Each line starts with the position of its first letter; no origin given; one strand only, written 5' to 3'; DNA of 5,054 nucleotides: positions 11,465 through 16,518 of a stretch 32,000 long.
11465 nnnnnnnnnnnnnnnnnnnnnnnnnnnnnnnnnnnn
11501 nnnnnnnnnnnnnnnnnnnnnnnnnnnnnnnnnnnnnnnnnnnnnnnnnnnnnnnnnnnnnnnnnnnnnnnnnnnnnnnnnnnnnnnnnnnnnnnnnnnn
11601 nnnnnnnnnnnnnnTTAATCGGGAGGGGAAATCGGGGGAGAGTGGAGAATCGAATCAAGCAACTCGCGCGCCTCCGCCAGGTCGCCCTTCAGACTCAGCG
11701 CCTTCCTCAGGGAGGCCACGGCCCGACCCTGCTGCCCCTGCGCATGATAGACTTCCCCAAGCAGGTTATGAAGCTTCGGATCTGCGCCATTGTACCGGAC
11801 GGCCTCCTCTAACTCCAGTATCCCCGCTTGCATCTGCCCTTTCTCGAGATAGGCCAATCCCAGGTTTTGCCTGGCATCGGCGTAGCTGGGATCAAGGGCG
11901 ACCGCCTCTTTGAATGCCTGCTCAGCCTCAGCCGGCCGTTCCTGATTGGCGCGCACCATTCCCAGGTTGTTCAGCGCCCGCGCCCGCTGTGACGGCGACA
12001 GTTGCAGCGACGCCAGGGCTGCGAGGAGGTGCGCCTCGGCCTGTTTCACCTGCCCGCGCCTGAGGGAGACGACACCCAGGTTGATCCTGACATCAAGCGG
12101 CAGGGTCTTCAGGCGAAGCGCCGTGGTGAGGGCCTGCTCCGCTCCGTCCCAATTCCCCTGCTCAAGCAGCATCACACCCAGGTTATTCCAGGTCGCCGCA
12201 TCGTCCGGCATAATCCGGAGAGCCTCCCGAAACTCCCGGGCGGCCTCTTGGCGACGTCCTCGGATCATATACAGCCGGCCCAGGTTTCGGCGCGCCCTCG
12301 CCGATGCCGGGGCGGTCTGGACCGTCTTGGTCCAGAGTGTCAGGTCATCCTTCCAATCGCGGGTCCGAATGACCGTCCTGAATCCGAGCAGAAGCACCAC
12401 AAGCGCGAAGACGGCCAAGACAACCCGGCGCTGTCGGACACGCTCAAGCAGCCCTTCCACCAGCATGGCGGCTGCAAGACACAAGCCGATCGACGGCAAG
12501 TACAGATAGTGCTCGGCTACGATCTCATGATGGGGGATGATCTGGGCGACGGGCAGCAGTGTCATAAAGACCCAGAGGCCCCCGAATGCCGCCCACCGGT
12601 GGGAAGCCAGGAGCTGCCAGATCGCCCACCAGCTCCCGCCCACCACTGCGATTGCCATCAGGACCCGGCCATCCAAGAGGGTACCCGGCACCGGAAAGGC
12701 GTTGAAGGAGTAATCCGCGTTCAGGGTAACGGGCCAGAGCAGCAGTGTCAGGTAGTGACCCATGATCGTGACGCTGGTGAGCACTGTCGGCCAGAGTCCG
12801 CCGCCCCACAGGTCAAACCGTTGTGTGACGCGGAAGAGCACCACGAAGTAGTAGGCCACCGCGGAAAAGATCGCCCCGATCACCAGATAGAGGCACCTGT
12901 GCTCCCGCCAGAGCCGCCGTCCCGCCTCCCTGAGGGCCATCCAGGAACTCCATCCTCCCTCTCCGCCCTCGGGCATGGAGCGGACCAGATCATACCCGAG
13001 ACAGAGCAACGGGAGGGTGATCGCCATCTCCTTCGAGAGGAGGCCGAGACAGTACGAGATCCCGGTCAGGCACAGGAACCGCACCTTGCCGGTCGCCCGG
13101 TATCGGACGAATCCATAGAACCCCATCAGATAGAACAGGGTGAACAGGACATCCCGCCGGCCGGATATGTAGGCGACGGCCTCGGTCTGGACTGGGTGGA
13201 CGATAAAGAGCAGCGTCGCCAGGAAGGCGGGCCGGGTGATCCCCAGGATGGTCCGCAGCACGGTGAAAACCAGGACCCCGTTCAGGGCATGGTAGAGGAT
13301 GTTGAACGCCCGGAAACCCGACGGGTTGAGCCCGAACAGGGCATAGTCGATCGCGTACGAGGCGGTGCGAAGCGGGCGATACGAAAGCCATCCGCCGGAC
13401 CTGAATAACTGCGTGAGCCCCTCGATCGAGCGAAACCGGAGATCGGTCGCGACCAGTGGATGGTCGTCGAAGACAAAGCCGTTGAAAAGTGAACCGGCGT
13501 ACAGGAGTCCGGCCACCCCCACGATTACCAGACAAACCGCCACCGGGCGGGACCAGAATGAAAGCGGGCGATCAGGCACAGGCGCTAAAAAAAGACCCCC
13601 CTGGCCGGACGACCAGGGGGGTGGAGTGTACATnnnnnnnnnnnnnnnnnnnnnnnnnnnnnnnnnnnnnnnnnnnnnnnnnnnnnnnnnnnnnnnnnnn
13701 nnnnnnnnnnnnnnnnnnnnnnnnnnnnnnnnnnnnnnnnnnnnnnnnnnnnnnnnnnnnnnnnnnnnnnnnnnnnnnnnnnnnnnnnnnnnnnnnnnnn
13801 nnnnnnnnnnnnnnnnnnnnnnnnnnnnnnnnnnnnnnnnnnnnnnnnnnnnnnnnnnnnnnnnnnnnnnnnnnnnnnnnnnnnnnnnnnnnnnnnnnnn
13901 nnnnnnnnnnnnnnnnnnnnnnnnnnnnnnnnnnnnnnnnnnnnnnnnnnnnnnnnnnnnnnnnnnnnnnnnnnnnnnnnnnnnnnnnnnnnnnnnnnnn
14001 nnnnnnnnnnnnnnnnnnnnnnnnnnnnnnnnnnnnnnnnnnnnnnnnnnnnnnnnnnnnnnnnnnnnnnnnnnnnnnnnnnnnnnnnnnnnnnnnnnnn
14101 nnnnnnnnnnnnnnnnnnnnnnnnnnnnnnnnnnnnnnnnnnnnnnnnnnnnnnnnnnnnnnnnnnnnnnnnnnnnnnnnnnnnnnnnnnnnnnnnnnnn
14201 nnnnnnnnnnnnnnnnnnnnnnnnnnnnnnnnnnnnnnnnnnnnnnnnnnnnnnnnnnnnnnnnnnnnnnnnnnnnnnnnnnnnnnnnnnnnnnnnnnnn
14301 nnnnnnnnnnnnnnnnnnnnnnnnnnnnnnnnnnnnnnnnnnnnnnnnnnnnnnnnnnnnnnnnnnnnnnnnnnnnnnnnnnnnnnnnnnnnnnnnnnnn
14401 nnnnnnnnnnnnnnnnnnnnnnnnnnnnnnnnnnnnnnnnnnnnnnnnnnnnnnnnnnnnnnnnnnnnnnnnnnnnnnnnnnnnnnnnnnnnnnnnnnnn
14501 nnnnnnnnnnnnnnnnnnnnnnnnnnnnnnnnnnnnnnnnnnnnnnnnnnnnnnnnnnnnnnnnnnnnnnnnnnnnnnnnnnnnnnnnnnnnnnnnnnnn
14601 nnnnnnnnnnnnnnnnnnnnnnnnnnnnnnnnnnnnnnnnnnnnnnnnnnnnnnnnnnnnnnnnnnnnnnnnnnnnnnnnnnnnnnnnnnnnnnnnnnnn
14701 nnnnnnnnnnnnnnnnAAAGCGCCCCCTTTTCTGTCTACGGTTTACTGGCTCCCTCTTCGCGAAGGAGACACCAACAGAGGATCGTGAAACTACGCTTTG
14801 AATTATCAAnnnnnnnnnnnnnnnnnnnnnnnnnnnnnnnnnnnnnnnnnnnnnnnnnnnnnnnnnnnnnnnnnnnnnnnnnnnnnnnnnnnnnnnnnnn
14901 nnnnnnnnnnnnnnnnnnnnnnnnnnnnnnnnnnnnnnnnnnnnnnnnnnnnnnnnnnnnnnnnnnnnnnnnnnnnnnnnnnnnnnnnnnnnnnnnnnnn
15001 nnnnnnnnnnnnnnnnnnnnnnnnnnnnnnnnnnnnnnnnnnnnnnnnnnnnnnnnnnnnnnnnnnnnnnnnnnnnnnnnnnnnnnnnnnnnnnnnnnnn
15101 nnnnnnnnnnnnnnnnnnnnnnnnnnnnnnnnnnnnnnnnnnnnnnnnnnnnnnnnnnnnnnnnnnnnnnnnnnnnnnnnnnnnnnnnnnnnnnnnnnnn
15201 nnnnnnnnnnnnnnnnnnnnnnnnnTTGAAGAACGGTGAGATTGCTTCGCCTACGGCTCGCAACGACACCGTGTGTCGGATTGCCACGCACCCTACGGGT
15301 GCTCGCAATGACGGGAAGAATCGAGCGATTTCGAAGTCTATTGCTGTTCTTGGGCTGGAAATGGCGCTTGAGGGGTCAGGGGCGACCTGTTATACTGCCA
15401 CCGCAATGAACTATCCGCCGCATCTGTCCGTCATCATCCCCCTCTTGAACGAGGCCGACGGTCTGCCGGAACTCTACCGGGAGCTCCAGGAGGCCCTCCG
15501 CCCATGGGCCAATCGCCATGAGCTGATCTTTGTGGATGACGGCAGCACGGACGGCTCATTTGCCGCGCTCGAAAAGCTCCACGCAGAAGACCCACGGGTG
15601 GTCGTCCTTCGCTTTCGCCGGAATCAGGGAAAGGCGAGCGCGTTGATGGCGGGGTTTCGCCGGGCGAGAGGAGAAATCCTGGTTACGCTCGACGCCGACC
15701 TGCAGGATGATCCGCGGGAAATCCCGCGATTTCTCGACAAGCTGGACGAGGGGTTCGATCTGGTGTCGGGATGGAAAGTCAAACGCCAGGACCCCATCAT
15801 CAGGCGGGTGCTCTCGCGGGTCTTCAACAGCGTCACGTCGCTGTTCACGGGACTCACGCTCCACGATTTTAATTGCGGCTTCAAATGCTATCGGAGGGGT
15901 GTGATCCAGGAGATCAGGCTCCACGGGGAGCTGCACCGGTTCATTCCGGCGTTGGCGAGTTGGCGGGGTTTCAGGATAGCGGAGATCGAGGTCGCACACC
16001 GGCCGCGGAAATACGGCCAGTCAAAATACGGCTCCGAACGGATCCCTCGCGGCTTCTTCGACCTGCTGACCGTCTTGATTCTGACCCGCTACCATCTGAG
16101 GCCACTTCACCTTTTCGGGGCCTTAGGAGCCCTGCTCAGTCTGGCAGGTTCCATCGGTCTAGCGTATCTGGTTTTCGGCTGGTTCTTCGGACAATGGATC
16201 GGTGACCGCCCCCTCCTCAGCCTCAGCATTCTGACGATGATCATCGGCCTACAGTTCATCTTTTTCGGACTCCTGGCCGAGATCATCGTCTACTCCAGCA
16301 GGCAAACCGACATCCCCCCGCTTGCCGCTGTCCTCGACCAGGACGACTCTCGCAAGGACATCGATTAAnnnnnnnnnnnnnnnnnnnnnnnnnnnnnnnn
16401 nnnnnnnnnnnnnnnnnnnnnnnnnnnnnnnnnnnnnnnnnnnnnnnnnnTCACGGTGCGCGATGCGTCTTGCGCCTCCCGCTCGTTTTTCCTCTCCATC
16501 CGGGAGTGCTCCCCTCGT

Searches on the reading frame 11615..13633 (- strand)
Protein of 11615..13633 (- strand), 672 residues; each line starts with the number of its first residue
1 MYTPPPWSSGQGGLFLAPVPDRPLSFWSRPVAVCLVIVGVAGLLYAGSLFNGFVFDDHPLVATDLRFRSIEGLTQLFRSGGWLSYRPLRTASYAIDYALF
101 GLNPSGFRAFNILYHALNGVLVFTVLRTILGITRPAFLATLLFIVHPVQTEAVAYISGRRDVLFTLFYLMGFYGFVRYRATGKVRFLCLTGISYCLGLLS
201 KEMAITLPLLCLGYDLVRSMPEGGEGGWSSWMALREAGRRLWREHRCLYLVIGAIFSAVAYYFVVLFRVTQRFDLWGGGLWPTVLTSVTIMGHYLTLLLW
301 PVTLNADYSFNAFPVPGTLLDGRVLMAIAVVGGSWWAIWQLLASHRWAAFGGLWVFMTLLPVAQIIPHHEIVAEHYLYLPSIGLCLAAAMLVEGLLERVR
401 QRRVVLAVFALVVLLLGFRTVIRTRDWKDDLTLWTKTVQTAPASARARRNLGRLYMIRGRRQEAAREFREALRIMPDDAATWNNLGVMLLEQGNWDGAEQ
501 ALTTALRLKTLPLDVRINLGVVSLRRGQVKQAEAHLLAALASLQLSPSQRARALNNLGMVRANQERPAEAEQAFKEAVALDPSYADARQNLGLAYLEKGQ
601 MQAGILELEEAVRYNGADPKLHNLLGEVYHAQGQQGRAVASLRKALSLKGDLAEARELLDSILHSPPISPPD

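Call 9: search_protein_families(library=ncbifam, proteins=[window:11615-13633:-], max_evalue=0.01)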
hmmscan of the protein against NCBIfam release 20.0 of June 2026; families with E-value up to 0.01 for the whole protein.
window:11615-13633:- (672 aa): 29 families (the best 25 are shown)
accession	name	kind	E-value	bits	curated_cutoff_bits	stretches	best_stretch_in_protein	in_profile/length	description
TIGR02521.1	type_IV_pilW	equivalog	9.2e-31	107.2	154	2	445-591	31-175/234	type IV pilus biogenesis/stability protein PilW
TIGR02917.1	PEP_TPR_lipo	equivalog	3.9e-23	81.3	312.2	1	423-646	341-560/899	XrtA/PEP-CTERM system TPR-repeat protein PrsT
NF040959.1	MamA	equivalog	3.2e-19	69.2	200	2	520-650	44-170/204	magnetosome protein MamA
NF033762.1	social_mot_Tgl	equivalog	9.1e-18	64.5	225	3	514-602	32-117/252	social motility TPR repeat lipoprotein Tgl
NF033920.0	C39_PA2778_fam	equivalog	7e-16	58.4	150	2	421-509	166-254/255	PA2778 family cysteine peptidase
NF047507.1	TPR_BatC_Lepto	exception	5.6e-12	45.6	175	2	516-600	61-143/214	TPR repeat-containing protein BatC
NF033758.1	gliding_GltE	equivalog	1.3e-11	44.1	225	3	576-657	179-260/411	adventurous gliding motility TPR repeat lipoprotein GltE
NF052415.1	T3SS_chap_SctY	equivalog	7.4e-11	42.5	70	2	550-647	5-105/106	type III secretion apparatus assembly chaperone SctY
NF008391.2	PRK11189.1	equivalog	1.5e-10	41.1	250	1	452-534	72-154/297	lipoprotein NlpI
TIGR03939.1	PGA_TPR_OMP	equivalog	1.5e-10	40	366.65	2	435-504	419-488/800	poly-beta-1,6 N-acetyl-D-glucosamine export porin PgaA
NF008520.0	PRK11447.1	equivalog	1.9e-09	35.9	858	1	562-651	246-335/1157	cellulose synthase complex outer membrane protein BcsC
NF002725.1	PRK02603.1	equivalog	8.7e-08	32.4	143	1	508-604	23-125/173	photosystem I assembly protein Ycf3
TIGR02552.1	LcrH_SycD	equivalog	3.6e-07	30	104.8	1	551-657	18-124/136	SycD/LcrH family type III secretion system chaperone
NF047371.1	FlcA_CTERM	equivalog_domain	5.6e-07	28.4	300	0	565-647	453-535/646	periplasmic flagellar collar protein FlcA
NF007692.0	PRK10370.1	equivalog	6.9e-07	29.1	306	1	597-659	59-121/206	heme lyase NrfEFG subunit NrfG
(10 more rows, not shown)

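Call 11: search_protein_families(library=pfam, proteins=[window:11615-13633:-], max_evalue=0.01)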
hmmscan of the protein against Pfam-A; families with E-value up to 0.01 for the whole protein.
window:11615-13633:- (672 aa): 20 families
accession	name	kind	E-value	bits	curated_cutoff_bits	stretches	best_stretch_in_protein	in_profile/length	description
PF07719.23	TPR_2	-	1.8e-29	99.8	27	4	551-583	1-33/34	Tetratricopeptide repeat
PF00515.34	TPR_1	-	4.4e-27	93.2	27.8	2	551-584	1-34/34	Tetratricopeptide repeat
PF13414.12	TPR_11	-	6.7e-23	80.5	26.8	4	569-599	12-42/42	TPR repeat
PF13431.12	TPR_17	-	7.1e-23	79.4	24.4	2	573-601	1-29/34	Tetratricopeptide repeat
PF13181.12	TPR_8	-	2.9e-22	77.3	25.7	2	551-583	1-33/34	Tetratricopeptide repeat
PF13432.12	TPR_16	-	2.8e-21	76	32.7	5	451-508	3-60/65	Tetratricopeptide repeat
PF13424.12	TPR_12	-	1.5e-20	73.6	30.1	3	517-581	7-75/77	Tetratricopeptide repeat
PF14559.12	TPR_19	-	6.8e-20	71.6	25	4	564-626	4-66/68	Tetratricopeptide repeat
PF13374.12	TPR_10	-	2.2e-16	59.7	27.5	3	551-580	2-31/42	Tetratricopeptide repeat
PF13176.12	TPR_7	-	7.7e-13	47.9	27.9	0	481-514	1-34/36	Tetratricopeptide repeat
PF13428.12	TPR_14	-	2e-12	46.9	23.5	2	552-592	2-42/44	Tetratricopeptide repeat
PF07721.20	TPR_4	-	3.3e-10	40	27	0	515-536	3-24/26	Tetratricopeptide repeat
PF13371.12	TPR_9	-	1.5e-09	38.2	35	1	422-479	6-63/73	Tetratricopeptide repeat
PF23914.1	TPR_CcmH_CycH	-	7.5e-09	36.1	42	1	469-578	40-148/158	Cytochrome c-type biogenesis protein H TPR domain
PF13231.12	PMT_2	-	8.7e-08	33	26.1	1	96-214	13-128/160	Dolichyl-phosphate-mannose-protein mannosyltransferase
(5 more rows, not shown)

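Call 70: search_solved_structures(query=window:11615-13633:-, max_evalue=0.001)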
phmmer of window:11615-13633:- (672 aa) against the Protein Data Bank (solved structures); distinct sequences matched with E-value up to 0.001: 116 (the best 60 are shown).
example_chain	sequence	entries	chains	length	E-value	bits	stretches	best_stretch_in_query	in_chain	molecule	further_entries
9qhb_A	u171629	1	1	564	7.1e-67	229.7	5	434-654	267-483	Engineered tetratricopeptide repeat protein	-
7yea_A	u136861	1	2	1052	9.9e-36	126.7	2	435-649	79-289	UDP-N-acetylglucosamine--peptide N-acetylglucosaminyltransferase 110 kDa subunit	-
7yeh_B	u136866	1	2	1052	9.9e-36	126.7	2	435-649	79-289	UDP-N-acetylglucosamine--peptide N-acetylglucosaminyltransferase 110 kDa subunit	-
7ntf_A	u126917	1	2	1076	1.1e-35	126.6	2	433-655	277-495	Isoform 1 of UDP-N-acetylglucosamine--peptide N-acetylglucosaminyltransferase 110 kDa subu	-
6eou_A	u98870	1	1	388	4.1e-31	111.5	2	435-650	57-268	UDP-N-acetylglucosamine--peptide N-acetylglucosaminyltransferase 110 kDa subunit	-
1w3b_A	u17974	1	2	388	3.7e-30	108.3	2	435-648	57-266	UDP-N-ACETYLGLUCOSAMINE--PEPTIDE N-ACETYLGLUCOSAMINYLTRANSFERASE 110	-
8bu0_A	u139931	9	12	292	8.4e-30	107.1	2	433-655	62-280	Consensus tetratricopeptide repeat protein | Crystal structure of an 8-repeat consensus TPR superhelix with Zinc. | Monomer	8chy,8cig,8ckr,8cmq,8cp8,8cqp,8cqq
9qhc_A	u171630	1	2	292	1.9e-27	99.4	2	434-597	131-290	Engineered tetratricopeptide repeat protein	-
7y4i_A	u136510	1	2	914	9.9e-23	83.8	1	447-654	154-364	Probable UDP-N-acetylglucosamine--peptide N-acetylglucosaminyltransferase SPINDLY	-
8dtf_A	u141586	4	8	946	1.1e-22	83.6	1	447-654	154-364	Probable UDP-N-acetylglucosamine--peptide N-acetylglucosaminyltransferase SPINDLY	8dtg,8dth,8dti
7obi_A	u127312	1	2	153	2.1e-15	59.6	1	444-595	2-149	CTPR-rv4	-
2wqh_A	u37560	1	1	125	1.1e-14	57.1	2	435-526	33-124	CTPR3Y3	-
8ch0_A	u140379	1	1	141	1.5e-13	53.4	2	427-508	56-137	Consensus tetratricopeptide repeat protein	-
2fo7_A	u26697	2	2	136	1.1e-12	50.6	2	427-508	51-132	SYNTHETIC CONSENSUS TPR PROTEIN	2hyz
9gzg_A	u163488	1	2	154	1.6e-11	46.7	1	445-597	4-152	Engineered CTPR protein with glutamic acids for conductivity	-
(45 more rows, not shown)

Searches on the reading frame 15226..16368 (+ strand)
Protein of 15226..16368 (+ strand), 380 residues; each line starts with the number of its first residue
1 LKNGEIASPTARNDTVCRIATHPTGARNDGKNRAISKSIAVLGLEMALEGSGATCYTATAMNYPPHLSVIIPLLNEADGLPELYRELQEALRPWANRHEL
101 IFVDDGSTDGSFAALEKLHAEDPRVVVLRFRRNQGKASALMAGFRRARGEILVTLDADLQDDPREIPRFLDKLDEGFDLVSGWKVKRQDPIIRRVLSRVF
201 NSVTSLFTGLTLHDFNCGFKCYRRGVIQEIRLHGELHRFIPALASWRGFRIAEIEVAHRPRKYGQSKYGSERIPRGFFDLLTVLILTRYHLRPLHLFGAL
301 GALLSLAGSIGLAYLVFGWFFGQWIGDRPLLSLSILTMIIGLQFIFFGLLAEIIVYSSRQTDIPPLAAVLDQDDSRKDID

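Call 9: search_protein_families(library=ncbifam, proteins=[window:15226-16368:+], max_evalue=0.01)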
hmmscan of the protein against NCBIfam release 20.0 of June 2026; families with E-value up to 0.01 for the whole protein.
window:15226-16368:+ (380 aa): 21 families
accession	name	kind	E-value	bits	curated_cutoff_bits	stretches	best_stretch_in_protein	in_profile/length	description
NF007986.1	PRK10714.1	equivalog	2.1e-60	204.4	529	1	67-354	8-293/316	undecaprenyl-phosphate 4-deoxy-4-formamido-L-arabinose transferase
NF047588.1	GlcsyltransPgfSStrep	equivalog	2.9e-39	135.1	500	1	67-354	3-287/308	glycosyltransferase PgfS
TIGR04182.1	glyco_TIGR04182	equivalog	6.4e-22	78.3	325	1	68-361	3-289/293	S-layer glycoprotein N-glycosyltransferase AglJ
TIGR03937.1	PgaC_IcaA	equivalog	8.7e-17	61.2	422.3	1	59-162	39-139/407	poly-beta-1,6-N-acetyl-D-glucosamine synthase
NF041391.1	DPhHxTase_Halo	equivalog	1.2e-14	53.9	375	1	97-262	24-187/213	dolichyl-phosphate hexose transferase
TIGR04283.1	glyco_like_mftF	equivalog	1.3e-13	51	182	1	67-160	1-84/221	TIGR04283 family arsenosugar biosynthesis glycosyltransferase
TIGR03965.1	mycofact_glyco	equivalog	1.5e-13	50.5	280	1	47-174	56-180/467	mycofactocin biosynthesis glycosyltransferase MftF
NF041875.1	EPS_EpsD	equivalog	1.8e-12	47.3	370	1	67-180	1-111/325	exopolysaccharide biosynthesis glycosyltransferase EpsD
NF007482.0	PRK10073.1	equivalog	3.6e-11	42.7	423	1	61-164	2-101/334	glycosyltransferase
NF058614.1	PPMAGASynPpgS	equivalog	2.7e-10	40.1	370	1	69-267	4-205/226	polyprenyl-phospho-N-acetylgalactosaminyl synthase PpgS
TIGR04242.1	nodulat_NodC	equivalog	3.6e-09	36.1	550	1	54-163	37-146/395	chitooligosaccharide synthase NodC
NF010496.0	PRK13915.1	equivalog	2e-08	33.7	262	1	66-165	32-134/307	glucosyl-3-phosphoglycerate synthase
NF047683.1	TeichurnBiosyTuaG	equivalog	2.2e-08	34.1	400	1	64-165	5-103/252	teichuronic acid biosynthesis protein TuaG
TIGR03111.1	glyc2_xrt_Gpos1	hypoth_equivalog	2.5e-08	33.1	363.95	1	59-169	43-152/439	TIGR03111 family XrtG-associated glycosyltransferase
NF045692.1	OglycostaseCruG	equivalog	8.6e-07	28.2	600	1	66-181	42-161/386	2'-O-glycosyltransferase CruG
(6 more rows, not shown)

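Call 68: search_protein_families(library=pfam, proteins=[window:15226-16368:+], max_evalue=1)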
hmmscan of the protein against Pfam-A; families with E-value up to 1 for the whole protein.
window:15226-16368:+ (380 aa): 7 families
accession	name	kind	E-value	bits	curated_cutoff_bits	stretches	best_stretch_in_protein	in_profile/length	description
PF00535.33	Glycos_transf_2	-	4.8e-34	118.1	23.3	1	68-230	1-167/168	Glycosyl transferase family 2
PF13641.12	Glyco_tranf_2_3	-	0.00017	22.1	27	1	65-180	2-119/230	Glycosyltransferase like family 2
PF13506.12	Glyco_transf_21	-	0.002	18.1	21.7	1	135-217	17-101/174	Glycosyl transferase family 21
PF13704.12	Glyco_tranf_2_4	-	0.0024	18.8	27.5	1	97-158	19-81/98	Glycosyl transferase family 2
PF10111.15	Glyco_tranf_2_2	-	0.023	14.6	27.3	1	68-158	1-91/276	Glycosyltransferase like family 2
PF18429.6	DUF5609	-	0.053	13.8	25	1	163-189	14-40/65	Domain of unknown function (DUF5609)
PF19942.4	DUF6404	-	0.23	12.3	27.6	1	288-364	36-110/115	Family of unknown function (DUF6404)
